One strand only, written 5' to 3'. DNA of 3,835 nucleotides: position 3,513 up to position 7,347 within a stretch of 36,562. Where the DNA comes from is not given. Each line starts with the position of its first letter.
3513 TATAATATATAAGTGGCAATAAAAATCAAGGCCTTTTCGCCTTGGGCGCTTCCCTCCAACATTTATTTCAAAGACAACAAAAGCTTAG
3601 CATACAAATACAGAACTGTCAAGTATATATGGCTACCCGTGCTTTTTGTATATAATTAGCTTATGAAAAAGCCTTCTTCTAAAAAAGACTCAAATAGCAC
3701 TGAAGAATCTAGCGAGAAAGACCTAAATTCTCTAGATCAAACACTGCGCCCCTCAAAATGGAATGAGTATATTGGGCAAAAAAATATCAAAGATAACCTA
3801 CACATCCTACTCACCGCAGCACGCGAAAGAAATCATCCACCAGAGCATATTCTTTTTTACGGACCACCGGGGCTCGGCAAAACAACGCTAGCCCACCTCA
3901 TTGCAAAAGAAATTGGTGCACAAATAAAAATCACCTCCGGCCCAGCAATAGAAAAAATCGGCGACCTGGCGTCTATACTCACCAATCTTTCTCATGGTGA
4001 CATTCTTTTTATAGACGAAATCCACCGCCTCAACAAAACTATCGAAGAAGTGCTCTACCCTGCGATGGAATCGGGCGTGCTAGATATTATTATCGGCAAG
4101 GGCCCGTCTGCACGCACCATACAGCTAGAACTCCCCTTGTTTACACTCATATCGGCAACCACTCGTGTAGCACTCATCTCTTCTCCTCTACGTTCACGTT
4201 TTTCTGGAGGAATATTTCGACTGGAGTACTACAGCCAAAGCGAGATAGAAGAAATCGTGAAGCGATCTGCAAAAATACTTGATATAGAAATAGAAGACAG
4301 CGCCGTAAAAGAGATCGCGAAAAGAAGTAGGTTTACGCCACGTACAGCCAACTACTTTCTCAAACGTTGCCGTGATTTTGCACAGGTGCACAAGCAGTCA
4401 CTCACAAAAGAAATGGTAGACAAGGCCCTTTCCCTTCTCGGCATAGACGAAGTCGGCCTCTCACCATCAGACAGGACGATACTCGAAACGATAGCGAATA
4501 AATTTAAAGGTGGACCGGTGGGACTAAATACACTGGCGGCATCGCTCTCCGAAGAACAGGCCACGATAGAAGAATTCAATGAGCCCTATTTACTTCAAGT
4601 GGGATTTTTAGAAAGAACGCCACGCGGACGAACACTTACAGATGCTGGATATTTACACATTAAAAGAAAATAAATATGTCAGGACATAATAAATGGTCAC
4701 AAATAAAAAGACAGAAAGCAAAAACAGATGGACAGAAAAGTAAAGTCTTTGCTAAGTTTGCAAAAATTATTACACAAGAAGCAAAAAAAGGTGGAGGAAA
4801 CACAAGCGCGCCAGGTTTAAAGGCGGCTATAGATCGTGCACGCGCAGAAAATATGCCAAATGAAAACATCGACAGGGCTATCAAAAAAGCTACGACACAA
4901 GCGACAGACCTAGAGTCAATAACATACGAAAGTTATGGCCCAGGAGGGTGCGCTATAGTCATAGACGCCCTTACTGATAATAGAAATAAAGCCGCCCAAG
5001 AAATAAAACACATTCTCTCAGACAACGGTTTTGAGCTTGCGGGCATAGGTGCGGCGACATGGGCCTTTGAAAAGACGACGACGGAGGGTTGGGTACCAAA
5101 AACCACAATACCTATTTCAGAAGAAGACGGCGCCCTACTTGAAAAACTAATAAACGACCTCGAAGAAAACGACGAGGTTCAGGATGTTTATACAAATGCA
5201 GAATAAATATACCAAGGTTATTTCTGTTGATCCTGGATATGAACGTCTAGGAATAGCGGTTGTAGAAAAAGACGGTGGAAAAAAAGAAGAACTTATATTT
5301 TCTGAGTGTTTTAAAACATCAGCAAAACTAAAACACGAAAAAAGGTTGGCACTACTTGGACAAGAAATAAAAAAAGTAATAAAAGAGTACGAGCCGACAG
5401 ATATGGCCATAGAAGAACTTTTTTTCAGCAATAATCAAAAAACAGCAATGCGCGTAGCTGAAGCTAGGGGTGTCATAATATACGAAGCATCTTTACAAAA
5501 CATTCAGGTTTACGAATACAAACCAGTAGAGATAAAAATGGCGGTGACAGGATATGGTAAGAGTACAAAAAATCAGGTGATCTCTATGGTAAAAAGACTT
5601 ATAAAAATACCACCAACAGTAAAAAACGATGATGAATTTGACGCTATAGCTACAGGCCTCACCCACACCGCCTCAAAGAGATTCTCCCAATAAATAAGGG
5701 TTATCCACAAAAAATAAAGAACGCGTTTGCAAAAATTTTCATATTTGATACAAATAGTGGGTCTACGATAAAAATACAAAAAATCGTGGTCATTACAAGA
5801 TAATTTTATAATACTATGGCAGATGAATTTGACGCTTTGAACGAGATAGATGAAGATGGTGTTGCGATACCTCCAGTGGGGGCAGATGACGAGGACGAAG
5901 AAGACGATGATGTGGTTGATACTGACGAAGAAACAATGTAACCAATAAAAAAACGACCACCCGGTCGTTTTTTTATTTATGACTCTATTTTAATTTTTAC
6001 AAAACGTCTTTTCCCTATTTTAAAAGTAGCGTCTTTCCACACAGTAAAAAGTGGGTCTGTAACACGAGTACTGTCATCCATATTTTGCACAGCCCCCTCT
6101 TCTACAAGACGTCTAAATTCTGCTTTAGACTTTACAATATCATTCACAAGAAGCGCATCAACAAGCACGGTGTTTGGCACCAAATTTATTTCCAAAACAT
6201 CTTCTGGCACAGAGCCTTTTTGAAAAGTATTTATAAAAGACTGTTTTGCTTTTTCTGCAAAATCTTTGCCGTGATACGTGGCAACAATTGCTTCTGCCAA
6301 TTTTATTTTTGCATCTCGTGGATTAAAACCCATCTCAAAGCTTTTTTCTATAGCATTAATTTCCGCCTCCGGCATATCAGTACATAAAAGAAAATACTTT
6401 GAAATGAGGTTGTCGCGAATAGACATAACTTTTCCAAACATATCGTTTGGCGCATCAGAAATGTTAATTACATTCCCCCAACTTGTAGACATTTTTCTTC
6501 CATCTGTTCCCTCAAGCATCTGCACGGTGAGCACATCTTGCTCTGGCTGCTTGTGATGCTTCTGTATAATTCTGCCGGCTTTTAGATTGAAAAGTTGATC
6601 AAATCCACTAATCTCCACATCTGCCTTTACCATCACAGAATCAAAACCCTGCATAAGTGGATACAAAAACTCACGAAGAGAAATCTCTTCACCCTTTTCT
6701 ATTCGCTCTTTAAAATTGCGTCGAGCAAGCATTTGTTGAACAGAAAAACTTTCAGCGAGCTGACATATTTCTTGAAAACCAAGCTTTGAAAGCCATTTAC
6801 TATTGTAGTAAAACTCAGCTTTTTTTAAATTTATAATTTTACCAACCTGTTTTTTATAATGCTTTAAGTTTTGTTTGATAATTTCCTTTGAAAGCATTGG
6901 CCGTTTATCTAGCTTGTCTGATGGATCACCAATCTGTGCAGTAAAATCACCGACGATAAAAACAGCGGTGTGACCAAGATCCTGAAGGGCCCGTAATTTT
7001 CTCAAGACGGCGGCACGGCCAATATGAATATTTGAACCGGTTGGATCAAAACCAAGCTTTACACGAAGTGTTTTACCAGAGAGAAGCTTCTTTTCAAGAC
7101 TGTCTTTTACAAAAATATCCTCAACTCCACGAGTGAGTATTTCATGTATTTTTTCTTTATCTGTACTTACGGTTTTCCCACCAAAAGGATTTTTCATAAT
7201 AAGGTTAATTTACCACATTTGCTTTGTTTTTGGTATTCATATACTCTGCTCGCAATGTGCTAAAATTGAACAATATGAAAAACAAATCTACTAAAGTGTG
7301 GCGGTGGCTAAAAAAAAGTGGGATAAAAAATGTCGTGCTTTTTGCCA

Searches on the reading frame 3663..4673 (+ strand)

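Call 42: search_protein_families(library=pfam, max_evalue=0.001, proteins=[window:3663-4673:+])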
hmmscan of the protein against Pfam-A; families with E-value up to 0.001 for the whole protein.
window:3663-4673:+ (336 aa): 13 families
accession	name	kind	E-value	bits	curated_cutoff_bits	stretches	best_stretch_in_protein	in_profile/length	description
PF05496.18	RuvB_N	-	2.9e-71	238.8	27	1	28-181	1-154/159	Holliday junction DNA helicase RuvB P-loop domain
PF17864.7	AAA_lid_4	-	1.5e-24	85.9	27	1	190-262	1-74/74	RuvB AAA lid domain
PF05491.19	RuvB_C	-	1.8e-24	85.9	24.7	1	263-334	1-72/72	RuvB C-terminal winged helix domain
PF00004.35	AAA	-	1.1e-18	68.3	21.2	1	63-181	1-124/131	ATPase family associated with various cellular activities (AAA)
PF07728.20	AAA_5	-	9.3e-09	35.8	22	1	62-180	1-139/139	AAA domain (dynein-related subfamily)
PF06068.19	TIP49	-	1e-06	28.6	23.8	1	25-91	14-81/347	TIP49 P-loop domain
PF01078.27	Mg_chelatase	-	1.1e-05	25.4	20.3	0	58-81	23-43/207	Magnesium chelatase, subunit ChlI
PF00910.28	RNA_helicase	-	1.9e-05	25.5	21.5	1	63-133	1-73/105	RNA helicase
PF13173.12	AAA_14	-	7.2e-05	23.2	27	0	63-132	5-83/129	AAA domain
PF00931.28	NB-ARC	-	0.00016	21.4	23.5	0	59-83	17-41/248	NB-ARC domain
PF13191.12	AAA_16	-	0.00031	21.7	32.6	0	46-91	12-56/167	AAA ATPase domain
PF03266.21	NTPase_1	-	0.00032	21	23.9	0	63-86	2-25/168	NTPase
PF13401.12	AAA_22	-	0.0009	20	27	0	61-84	6-29/130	AAA domain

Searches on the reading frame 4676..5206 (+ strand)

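Call 42: search_protein_families(library=pfam, max_evalue=0.001, proteins=[window:4676-5206:+])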
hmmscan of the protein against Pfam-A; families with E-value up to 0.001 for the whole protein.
window:4676-5206:+ (176 aa): 2 families
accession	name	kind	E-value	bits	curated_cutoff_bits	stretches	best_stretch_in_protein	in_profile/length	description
PF01709.26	Transcrip_reg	-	6.3e-27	94.7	27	2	79-134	1-56/160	TACO1/YebC second and third domain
PF20772.2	TACO1_YebC_N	-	1.9e-22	79.9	36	1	5-74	1-72/73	TACO1/YebC protein N-terminal domain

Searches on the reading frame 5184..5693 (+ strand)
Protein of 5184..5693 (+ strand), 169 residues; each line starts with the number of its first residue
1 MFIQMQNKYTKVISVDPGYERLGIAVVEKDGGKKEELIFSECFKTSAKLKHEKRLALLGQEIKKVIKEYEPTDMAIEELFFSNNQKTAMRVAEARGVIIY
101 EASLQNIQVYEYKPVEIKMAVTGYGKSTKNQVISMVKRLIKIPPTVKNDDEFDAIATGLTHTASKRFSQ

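Call 42: search_protein_families(library=pfam, max_evalue=0.001, proteins=[window:5184-5693:+])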
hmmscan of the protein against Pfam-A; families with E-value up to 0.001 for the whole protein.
window:5184-5693:+ (169 aa): 1 family
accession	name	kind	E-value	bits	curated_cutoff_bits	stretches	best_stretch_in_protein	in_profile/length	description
PF02075.23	RuvC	-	2.5e-38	131.7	22.2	1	12-161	1-148/148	Crossover junction endodeoxyribonuclease RuvC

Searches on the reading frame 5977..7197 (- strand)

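Call 42: search_protein_families(library=pfam, max_evalue=0.001, proteins=[window:5977-7197:-])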
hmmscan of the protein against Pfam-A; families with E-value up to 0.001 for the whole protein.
window:5977-7197:- (406 aa): 1 family
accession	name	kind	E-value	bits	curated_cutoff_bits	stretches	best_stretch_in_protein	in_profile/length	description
PF00579.31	tRNA-synt_1b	-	2.4e-70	237.6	21.1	1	42-326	4-292/292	tRNA synthetases class I (W and Y)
